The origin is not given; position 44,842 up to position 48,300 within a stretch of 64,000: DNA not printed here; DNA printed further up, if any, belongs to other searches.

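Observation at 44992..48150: ABC1/UbiB kinase fused in-frame to a serine beta-lactamase-like domain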

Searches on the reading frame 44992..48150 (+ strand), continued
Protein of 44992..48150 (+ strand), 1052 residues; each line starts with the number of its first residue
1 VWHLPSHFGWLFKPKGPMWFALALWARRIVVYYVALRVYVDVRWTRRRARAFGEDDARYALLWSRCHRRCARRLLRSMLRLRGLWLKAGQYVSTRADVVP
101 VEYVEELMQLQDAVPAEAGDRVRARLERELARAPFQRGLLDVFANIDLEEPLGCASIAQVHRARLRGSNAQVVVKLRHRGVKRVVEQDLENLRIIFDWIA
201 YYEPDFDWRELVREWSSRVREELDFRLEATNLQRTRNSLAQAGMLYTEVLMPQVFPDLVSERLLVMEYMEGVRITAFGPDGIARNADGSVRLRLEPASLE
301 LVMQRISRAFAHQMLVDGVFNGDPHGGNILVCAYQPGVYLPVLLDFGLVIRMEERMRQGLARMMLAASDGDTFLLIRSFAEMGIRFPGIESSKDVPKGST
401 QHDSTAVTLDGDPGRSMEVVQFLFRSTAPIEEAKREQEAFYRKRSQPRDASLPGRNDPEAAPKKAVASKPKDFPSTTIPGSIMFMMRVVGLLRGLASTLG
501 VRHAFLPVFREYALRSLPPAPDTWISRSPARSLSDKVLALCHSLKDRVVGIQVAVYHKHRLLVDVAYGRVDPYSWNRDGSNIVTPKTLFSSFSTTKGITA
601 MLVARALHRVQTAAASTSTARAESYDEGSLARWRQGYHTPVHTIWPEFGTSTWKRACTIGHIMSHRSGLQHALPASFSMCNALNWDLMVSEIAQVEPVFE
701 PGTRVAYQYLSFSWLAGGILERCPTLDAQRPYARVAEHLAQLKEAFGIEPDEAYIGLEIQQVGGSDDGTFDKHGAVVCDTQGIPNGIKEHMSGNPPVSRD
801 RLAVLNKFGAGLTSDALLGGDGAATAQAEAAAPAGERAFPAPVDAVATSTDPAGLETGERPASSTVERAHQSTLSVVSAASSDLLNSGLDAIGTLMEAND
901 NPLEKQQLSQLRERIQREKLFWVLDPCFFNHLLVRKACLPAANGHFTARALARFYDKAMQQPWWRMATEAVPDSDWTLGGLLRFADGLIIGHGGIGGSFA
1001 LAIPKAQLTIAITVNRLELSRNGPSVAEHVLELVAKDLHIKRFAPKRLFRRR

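Call 6: find_homologous_proteins(query=window:44992-48150:+, max_evalue=1e-10)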
Query window:44992-48150:+ (1052 aa): 754 proteins with E <= 1e-10 among 8000 candidates; the best 120 are listed.
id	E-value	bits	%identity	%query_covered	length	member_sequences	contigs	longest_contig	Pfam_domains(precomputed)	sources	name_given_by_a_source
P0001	0.0e+0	2361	100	98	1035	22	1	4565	PF03109.23,PF00144.30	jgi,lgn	jgi:aarF domain-containing kinase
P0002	0.0e+0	1719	75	98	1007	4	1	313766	PF03109.23,PF00144.30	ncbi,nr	ncbi:hypothetical protein CCYA_CCYA20G4815 [Cyanidiococcus yangmingshanensis]|nr:hypothetical protei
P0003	0.0e+0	1617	75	93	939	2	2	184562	PF03109.23,PF00144.30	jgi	jgi:CubicO group peptidase (beta-lactamase class C family)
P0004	2.8e-118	414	34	69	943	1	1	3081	PF03109.23,PF00144.30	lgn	-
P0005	8.4e-117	409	34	69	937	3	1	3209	PF03109.23,PF00144.30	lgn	-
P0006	7.8e-115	403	36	66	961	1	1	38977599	PF03109.23,PF00144.30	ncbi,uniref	ncbi:uncharacterized protein [Aristolochia californica]|uniref:uncharacterized protein n=1 Tax=Arist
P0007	1.6e-112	395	33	72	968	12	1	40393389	PF03109.23,PF00144.30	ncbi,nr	ncbi:hypothetical protein BVRB_2g035090 isoform A [Beta vulgaris subsp. vulgaris]|nr:hypothetical pr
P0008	2.0e-112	395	34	66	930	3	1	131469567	PF03109.23,PF00144.30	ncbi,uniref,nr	ncbi:uncharacterized protein LOC109840344 isoform X2 [Asparagus officinalis]|uniref:uncharacterized 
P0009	7.2e-112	393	34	70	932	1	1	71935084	PF03109.23,PF00144.30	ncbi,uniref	ncbi:hypothetical protein M5K25_014171 [Dendrobium thyrsiflorum]|uniref:Protein kinase domain-contai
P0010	1.2e-111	392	33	72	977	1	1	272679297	PF03109.23,PF00144.30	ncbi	ncbi:hypothetical protein RDABS01_038530 [Bienertia sinuspersici]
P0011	2.7e-111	391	33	70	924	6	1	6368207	PF03109.23,PF00144.30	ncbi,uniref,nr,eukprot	ncbi:uncharacterized protein LOC18440724 isoform X2 [Amborella trichopoda]|uniref:ABC1 atypical kina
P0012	3.2e-111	391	36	66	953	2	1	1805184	PF03109.23,PF00144.30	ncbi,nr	ncbi:uncharacterized protein LOC127265629 isoform X2 [Andrographis paniculata]|nr:uncharacterized pr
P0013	4.3e-111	390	34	70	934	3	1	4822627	PF03109.23,PF00144.30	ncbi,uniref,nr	ncbi:uncharacterized protein LOC110106301 [Dendrobium catenatum]|uniref:uncharacterized protein LOC1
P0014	6.7e-111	390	35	66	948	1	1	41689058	PF03109.23,PF00144.30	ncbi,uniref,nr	ncbi:hypothetical protein BUALT_Bualt10G0086300 [Buddleja alternifolia]|uniref:ABC1 family protein n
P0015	1.4e-110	389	34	70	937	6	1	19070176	PF03109.23,PF00144.30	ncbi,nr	ncbi:probable protein kinase UbiB isoform X1 [Dioscorea cayenensis subsp. rotundata]|nr:probable pro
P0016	1.6e-110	388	34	70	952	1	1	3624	PF03109.23,PF00144.30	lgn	-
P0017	1.7e-110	388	34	72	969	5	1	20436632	PF03109.23,PF00144.30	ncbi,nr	ncbi:uncharacterized protein LOC130803845 isoform X2 [Amaranthus tricolor]|nr:uncharacterized protei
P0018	2.5e-110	388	34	66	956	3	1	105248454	PF03109.23,PF00144.30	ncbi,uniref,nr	ncbi:uncharacterized protein [Elaeis guineensis]|uniref:Uncharacterized protein LOC105049295 isoform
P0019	9.1e-110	386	33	70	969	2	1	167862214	PF03109.23,PF00144.30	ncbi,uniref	ncbi:hypothetical protein RND81_03G121000 [Saponaria officinalis]|uniref:GON domain-containing prote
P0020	1.9e-109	385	35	66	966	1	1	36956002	PF03109.23,PF00144.30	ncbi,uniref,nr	ncbi:OLC1v1030672C1 [Oldenlandia corymbosa var. corymbosa]|uniref:OLC1v1030672C1 n=1 Tax=Oldenlandia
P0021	4.2e-109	384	34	67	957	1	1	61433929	PF03109.23,PF00144.30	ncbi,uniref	ncbi:unnamed protein product [Linum trigynum]|uniref:Uncharacterized protein n=1 Tax=Linum trigynum 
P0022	1.6e-108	382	32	89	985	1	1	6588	PF03109.23,PF01163.29,PF00144.30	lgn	-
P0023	2.1e-108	381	35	67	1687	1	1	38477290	PF17177.11,PF13041.13,PF12854.14,PF03109.23,PF01535.27,PF13812.13,PF23276.3,PF00144.30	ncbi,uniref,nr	ncbi:hypothetical protein H6P81_009240 [Aristolochia fimbriata]|uniref:Uncharacterized protein n=1 T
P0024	2.1e-108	381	34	66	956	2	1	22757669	PF03109.23,PF00144.30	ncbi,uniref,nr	ncbi:uncharacterized protein LOC103713116 isoform X2 [Phoenix dactylifera]|uniref:Uncharacterized pr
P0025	3.6e-108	381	34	69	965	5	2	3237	PF03109.23,PF00144.30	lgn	-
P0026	3.9e-108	381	35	65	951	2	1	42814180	PF03109.23,PF00144.30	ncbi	ncbi:hypothetical protein V6N13_145087 [Hibiscus sabdariffa]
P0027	4.8e-108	380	34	66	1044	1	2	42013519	PF03109.23,PF00144.30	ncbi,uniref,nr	ncbi:hypothetical protein HPP92_015276 [Vanilla planifolia]|uniref:Uncharacterized protein n=1 Tax=V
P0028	5.4e-108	380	33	69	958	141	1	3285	PF03109.23,PF00144.30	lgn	-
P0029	1.1e-107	379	35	66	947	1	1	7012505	PF03109.23,PF00144.30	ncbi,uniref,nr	ncbi:uncharacterized protein LOC111443195 [Cucurbita moschata]|uniref:Uncharacterized protein LOC111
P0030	1.4e-107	379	34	69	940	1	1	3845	PF03109.23,PF00144.30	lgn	-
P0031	1.6e-107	379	34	66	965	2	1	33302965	PF03109.23,PF00144.30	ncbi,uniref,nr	ncbi:uncharacterized protein LOC8282084 [Ricinus communis]|uniref:uncharacterized protein LOC8282084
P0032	1.8e-107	378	34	70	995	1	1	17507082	PF03109.23,PF00144.30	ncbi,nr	ncbi:hypothetical protein Pfo_025117 [Paulownia fortunei]|nr:hypothetical protein Pfo_025117 [Paulow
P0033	2.4e-107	378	34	66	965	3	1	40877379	PF03109.23,PF00144.30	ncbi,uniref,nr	ncbi:uncharacterized protein LOC101216220 [Cucumis sativus]|uniref:uncharacterized protein LOC101216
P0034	2.7e-107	378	33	67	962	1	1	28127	PF03109.23,PF00144.30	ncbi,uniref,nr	ncbi:hypothetical protein PIB30_069483 [Stylosanthes scabra]|uniref:Uncharacterized protein n=1 Tax=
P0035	3.2e-107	378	34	66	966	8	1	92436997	PF03109.23,PF00144.30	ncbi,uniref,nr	ncbi:uncharacterized protein LOC120085710 [Benincasa hispida]|uniref:uncharacterized protein LOC1200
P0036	3.6e-107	377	34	66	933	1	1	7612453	PF03109.23,PF00144.30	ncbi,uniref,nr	ncbi:uncharacterized protein LOC110023342 [Phalaenopsis equestris]|uniref:uncharacterized protein LO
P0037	4.3e-107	377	34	66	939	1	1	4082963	PF03109.23,PF00144.30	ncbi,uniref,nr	ncbi:unnamed protein product [Spirodela intermedia]|uniref:Uncharacterized protein n=1 Tax=Spirodela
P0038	5.1e-107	377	35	66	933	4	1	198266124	PF03109.23,PF00144.30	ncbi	ncbi:hypothetical protein ACS0TY_011934 [Phlomoides rotata]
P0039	8.0e-107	376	33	69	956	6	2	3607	PF03109.23,PF00144.30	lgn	-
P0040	1.5e-106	375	34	70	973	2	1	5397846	PF03109.23,PF00144.30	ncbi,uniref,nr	ncbi:PREDICTED: uncharacterized protein LOC104601555 isoform X2 [Nelumbo nucifera]|uniref:Uncharacte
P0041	2.0e-106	375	34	70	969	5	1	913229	PF03109.23,PF00144.30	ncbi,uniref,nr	ncbi:hypothetical protein SLEP1_g45778 [Rubroshorea leprosula]|uniref:Uncharacterized protein n=2 Ta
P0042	2.3e-106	375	33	70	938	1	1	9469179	PF03109.23,PF00144.30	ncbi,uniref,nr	ncbi:putative aarF domain-containing protein kinase [Apostasia shenzhenica]|uniref:Putative aarF dom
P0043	2.6e-106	375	34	69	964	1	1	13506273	PF03109.23,PF00144.30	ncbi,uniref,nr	ncbi:uncharacterized protein LOC123200774 isoform X1 [Mangifera indica]|uniref:uncharacterized prote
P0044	3.2e-106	374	33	70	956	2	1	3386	PF03109.23,PF00144.30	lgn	-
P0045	3.4e-106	374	34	67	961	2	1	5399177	PF03109.23,PF00144.30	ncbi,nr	ncbi:hypothetical protein K1719_025381 [Acacia pycnantha]|nr:hypothetical protein K1719_025381 [Acac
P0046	4.2e-106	374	34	70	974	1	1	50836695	PF03109.23,PF00144.30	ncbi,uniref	ncbi:ABC1 family protein [Tasmannia lanceolata]|uniref:ABC1 family protein n=1 Tax=Tasmannia lanceol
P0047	5.0e-106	374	33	67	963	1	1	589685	PF03109.23,PF00144.30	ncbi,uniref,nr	ncbi:uncharacterized protein LOC133283634 [Gastrolobium bilobum]|uniref:uncharacterized protein LOC1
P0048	5.7e-106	373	35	66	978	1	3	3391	PF03109.23,PF00144.30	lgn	-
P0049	7.1e-106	373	34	66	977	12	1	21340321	PF03109.23,PF00144.30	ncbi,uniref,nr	ncbi:hypothetical protein SADUNF_Sadunf06G0221200 [Salix dunnii]|uniref:ABC1 family protein n=1 Tax=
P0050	7.3e-106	373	34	70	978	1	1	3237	PF03109.23,PF00144.30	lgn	-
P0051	8.0e-106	373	34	69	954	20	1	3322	PF03109.23,PF00144.30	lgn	-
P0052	8.1e-106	373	34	70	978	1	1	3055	PF03109.23,PF00144.30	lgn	-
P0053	8.1e-106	373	34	70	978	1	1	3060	PF03109.23,PF00144.30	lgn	-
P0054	8.9e-106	373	34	70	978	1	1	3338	PF03109.23,PF00144.30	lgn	-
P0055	8.9e-106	373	34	70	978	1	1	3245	PF03109.23,PF00144.30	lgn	-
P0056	9.0e-106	373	34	70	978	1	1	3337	PF03109.23,PF00144.30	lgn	-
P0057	9.2e-106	373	34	70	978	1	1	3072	PF03109.23,PF00144.30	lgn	-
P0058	9.7e-106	373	34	70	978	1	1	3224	PF03109.23,PF00144.30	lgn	-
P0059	1.0e-105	373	34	70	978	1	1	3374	PF03109.23,PF00144.30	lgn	-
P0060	1.0e-105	373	34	70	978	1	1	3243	PF03109.23,PF00144.30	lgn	-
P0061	1.0e-105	373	34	70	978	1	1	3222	PF03109.23,PF00144.30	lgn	-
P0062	1.1e-105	373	34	70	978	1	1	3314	PF03109.23,PF00144.30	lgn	-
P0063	1.1e-105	372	34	70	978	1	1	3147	PF03109.23,PF00144.30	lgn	-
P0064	1.1e-105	372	34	70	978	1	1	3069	PF03109.23,PF00144.30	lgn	-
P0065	1.2e-105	372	34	70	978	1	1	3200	PF03109.23,PF00144.30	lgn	-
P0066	1.2e-105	372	34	70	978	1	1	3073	PF03109.23,PF00144.30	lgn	-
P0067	1.2e-105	372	34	70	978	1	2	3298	PF03109.23,PF00144.30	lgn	-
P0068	1.3e-105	372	34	70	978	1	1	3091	PF03109.23,PF00144.30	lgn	-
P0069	1.3e-105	372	34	70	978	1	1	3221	PF03109.23,PF00144.30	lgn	-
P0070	1.4e-105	372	35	66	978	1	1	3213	PF03109.23,PF00144.30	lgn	-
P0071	1.4e-105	372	34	70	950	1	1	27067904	PF03109.23,PF00144.30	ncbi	ncbi:hypothetical protein DITRI_Ditri10aG0146500 [Diplodiscus trichospermus]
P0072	1.5e-105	372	35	66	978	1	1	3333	PF03109.23,PF00144.30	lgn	-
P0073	1.5e-105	372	35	66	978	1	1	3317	PF03109.23,PF00144.30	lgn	-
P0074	1.5e-105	372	35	66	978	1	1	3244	PF03109.23,PF00144.30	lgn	-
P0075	1.6e-105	372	34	70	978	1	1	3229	PF03109.23,PF00144.30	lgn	-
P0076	1.7e-105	372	34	66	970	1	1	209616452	PF03109.23,PF00144.30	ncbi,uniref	ncbi:uncharacterized protein LOC141612026 [Silene latifolia]|uniref:uncharacterized protein LOC14161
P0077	1.8e-105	372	35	66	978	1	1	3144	PF03109.23,PF00144.30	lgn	-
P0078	1.8e-105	372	35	66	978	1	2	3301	PF03109.23,PF00144.30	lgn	-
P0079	1.8e-105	372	35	66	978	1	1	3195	PF03109.23,PF00144.30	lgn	-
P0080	1.9e-105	372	35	66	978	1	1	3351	PF03109.23,PF00144.30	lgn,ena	-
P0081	1.9e-105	372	35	66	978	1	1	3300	PF03109.23,PF00144.30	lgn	-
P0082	2.0e-105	372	35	66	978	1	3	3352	PF03109.23,PF00144.30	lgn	-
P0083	2.0e-105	372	35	66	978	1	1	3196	PF03109.23,PF00144.30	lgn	-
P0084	2.1e-105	372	35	66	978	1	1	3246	PF03109.23,PF00144.30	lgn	-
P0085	2.1e-105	372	35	66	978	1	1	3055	PF03109.23,PF00144.30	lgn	-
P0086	2.4e-105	371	35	66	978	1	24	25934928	PF03109.23,PF00144.30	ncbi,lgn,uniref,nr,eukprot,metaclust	ncbi:hypothetical protein VitviT2T_004575 [Vitis vinifera]|uniref:Uncharacterized protein n=2 Tax=Vi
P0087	2.4e-105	371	35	66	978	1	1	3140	PF03109.23,PF00144.30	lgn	-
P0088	2.6e-105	371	35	67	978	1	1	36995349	PF03109.23,PF00144.30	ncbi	ncbi:hypothetical protein AB3S75_018620 [Citrus x aurantiifolia]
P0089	2.9e-105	371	35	70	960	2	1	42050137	PF03109.23,PF00144.30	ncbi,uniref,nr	ncbi:uncharacterized protein LOC131332233 [Rhododendron vialii]|uniref:uncharacterized protein LOC13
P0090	3.0e-105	371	33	69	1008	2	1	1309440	PF03109.23,PF00144.30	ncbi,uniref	ncbi:Protein ACTIVITY OF BC1 COMPLEX KINASE 8 [Cardamine amara subsp. amara]|uniref:Protein ACTIVITY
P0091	3.2e-105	371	35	66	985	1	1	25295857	PF03109.23,PF00144.30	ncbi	ncbi:hypothetical protein AAG906_002756 [Vitis piasezkii]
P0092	3.9e-105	371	35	66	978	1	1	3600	PF03109.23,PF00144.30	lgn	-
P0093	4.3e-105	370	34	70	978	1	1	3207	PF03109.23,PF00144.30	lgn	-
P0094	4.7e-105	370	34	67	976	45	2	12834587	PF03109.23,PF00144.30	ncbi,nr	ncbi:hypothetical protein OIU76_027665 [Salix suchowensis]|nr:hypothetical protein OIU78_023271 [Sal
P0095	6.1e-105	370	35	66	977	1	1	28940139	PF03109.23,PF00144.30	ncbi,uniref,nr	ncbi:hypothetical protein CICLE_v10007354mg [Citrus x clementina]|uniref:ABC1 atypical kinase-like d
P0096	6.8e-105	370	34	70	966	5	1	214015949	PF03109.23,PF00144.30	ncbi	ncbi:putative ABC-type Cd(2+) transporter [Helianthus debilis subsp. tardiflorus]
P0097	8.8e-105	369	33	70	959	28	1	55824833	PF03109.23,PF00144.30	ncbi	ncbi:hypothetical protein ACFX19_017177 [Malus domestica]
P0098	9.9e-105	369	34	67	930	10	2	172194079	PF03109.23,PF00144.30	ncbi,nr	ncbi:putative ABC-type Cd(2+) transporter [Helianthus annuus]|nr:putative ABC-type Cd(2+) transporte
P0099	1.2e-104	369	32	76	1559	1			PF03109.23,PF01363.28,PF01852.26,PF00144.30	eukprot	eukprot:m.121005 g.121005 ORF g.121005 m.121005 type:complete len:1560 (+) comp14378_c1_seq1:183-486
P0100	1.5e-104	369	35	66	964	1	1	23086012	PF03109.23,PF00144.30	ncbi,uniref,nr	ncbi:hypothetical protein PVL29_004113 [Vitis rotundifolia]|uniref:Uncharacterized protein n=1 Tax=V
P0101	1.6e-104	369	34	67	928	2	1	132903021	PF03109.23,PF00144.30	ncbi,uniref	ncbi:hypothetical protein SSX86_006129 [Deinandra increscens subsp. villosa]|uniref:ABC1 family prot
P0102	1.9e-104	368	35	67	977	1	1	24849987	PF03109.23,PF00144.30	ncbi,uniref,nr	ncbi:ABC1 family protein [Citrus sinensis]|uniref:uncharacterized protein LOC102617211 n=1 Tax=Citru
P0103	1.9e-104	368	33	70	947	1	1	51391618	PF03109.23,PF00144.30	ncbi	ncbi:unnamed protein product [Rhodiola kirilowii]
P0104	2.5e-104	368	33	69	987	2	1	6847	PF03109.23,PF00144.30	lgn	-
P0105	2.5e-104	368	33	73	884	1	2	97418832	PF03109.23,PF00144.30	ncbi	ncbi:unnamed protein product [Urochloa humidicola]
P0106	2.8e-104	368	34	70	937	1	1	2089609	PF03109.23,PF00144.30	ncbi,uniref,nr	ncbi:putative ABC1 family protein [Hibiscus syriacus]|uniref:ABC1 family protein n=1 Tax=Hibiscus sy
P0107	3.4e-104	368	35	67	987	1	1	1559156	PF03109.23,PF00144.30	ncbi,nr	ncbi:hypothetical protein CUMW_082650 [Citrus unshiu]|nr:hypothetical protein CUMW_082650 [Citrus un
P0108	6.1e-104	367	35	67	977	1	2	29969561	PF03109.23,PF00144.30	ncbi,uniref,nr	ncbi:ABC1 family protein [Citrus sinensis]|uniref:ABC1 atypical kinase-like domain-containing protei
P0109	6.3e-104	367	35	67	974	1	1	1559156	PF03109.23,PF00144.30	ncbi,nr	ncbi:hypothetical protein CUMW_082650 [Citrus unshiu]|nr:hypothetical protein CUMW_082650 [Citrus un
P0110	1.3e-103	366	34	66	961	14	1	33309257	PF03109.23,PF00144.30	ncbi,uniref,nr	ncbi:hypothetical protein MANES_03G001800v8 [Manihot esculenta]|uniref:Uncharacterized protein n=2 T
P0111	1.4e-103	365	34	66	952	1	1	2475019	PF03109.23,PF00144.30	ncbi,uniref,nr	ncbi:hypothetical protein Cgig2_014101 [Carnegiea gigantea]|uniref:Uncharacterized protein n=1 Tax=C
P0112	1.5e-103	365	35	67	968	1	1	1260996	PF03109.23,PF00144.30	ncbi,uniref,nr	ncbi:hypothetical protein CISIN_1g002031mg [Citrus sinensis]|uniref:ABC1 atypical kinase-like domain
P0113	1.9e-103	365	33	70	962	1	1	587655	PF03109.23,PF00144.30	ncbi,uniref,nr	ncbi:Beta-lactamase domain-containing protein/ABC1 domain-containing protein/WaaY domain-containing 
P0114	4.0e-103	364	33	69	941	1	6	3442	PF03109.23,PF00144.30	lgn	-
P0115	5.1e-103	364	35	65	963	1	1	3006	PF03109.23,PF00144.30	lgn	-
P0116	5.9e-103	363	35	66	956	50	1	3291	PF03109.23,PF00144.30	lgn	-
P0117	1.6e-102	362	34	70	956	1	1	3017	PF03109.23,PF00144.30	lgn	-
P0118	1.7e-102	362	33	69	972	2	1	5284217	PF03109.23,PF00144.30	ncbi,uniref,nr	ncbi:Lipopolysaccharide core heptose(II) kinase [Trema orientale]|uniref:Lipopolysaccharide core hep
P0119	3.0e-102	361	33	70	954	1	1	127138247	PF03109.23,PF00144.30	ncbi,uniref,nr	ncbi:uncharacterized protein LOC131151828 [Malania oleifera]|uniref:uncharacterized protein LOC13115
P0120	3.3e-102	361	33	70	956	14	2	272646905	PF03109.23,PF00144.30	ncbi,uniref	ncbi:uncharacterized protein LOC141670700 isoform X1 [Apium graveolens]|uniref:uncharacterized prote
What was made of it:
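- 45043..48150 (+): Complete CDS (1035 aa plus TGA stop) of the UbiB-esterase fusion protein. Residue numbers in this report count from the ATG at 45043. 100% identical to the 1035-aa database protein P0001 (call 6).
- On ABC1K11-type ABC1-S12 fusion: All 120 listed word-index hits have both domains (call 6).
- Tried and rejected: I rejected it after the 75-77% match to Cyanidiococcus (call 6).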

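Call 8: search_solved_structures(query=window:45043-48150:+, max_evalue=0.001, show_alignments=0)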
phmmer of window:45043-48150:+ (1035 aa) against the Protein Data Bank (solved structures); distinct sequences matched with E-value up to 0.001: 11.
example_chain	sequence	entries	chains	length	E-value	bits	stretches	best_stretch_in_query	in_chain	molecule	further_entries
7cy2_A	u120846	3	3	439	8.8e-12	46.7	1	52-270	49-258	ABC1 family protein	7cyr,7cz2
5yjz_A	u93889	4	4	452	7.4e-11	43.6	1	51-270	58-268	Probable conserved ATP-binding protein ABC transporter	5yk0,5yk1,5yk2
9tvn_A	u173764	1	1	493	7.9e-11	43.5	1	53-374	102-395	Atypical kinase COQ8A, mitochondrial - reconstructed tetrapod ancestor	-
4ped_A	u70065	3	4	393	1.8e-09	39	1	54-267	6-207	Chaperone activity of bc1 complex-like, mitochondrial | Atypical kinase COQ8A, mitochondrial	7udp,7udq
5i35_A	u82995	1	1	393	1.8e-09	39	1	54-267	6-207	Atypical kinase ADCK3, mitochondrial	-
5gmx_A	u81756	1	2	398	2.4e-09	38.6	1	619-706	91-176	Carboxylesterase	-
9tvk_A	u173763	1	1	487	8e-09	36.9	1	53-268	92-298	Atypical kinase COQ8B, mitochondrial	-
8j5v_A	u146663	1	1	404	9.8e-09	36.6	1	620-708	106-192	Carboxylesterase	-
5gkv_A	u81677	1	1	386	3.7e-08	34.6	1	606-706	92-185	Esterase A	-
3zyt_A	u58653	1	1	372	2.3e-05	25.4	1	624-696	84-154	ESTERASE A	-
7y3z_D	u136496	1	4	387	6.9e-05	23.8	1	621-706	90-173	Fenoxaprop-p-ethyl hydrolase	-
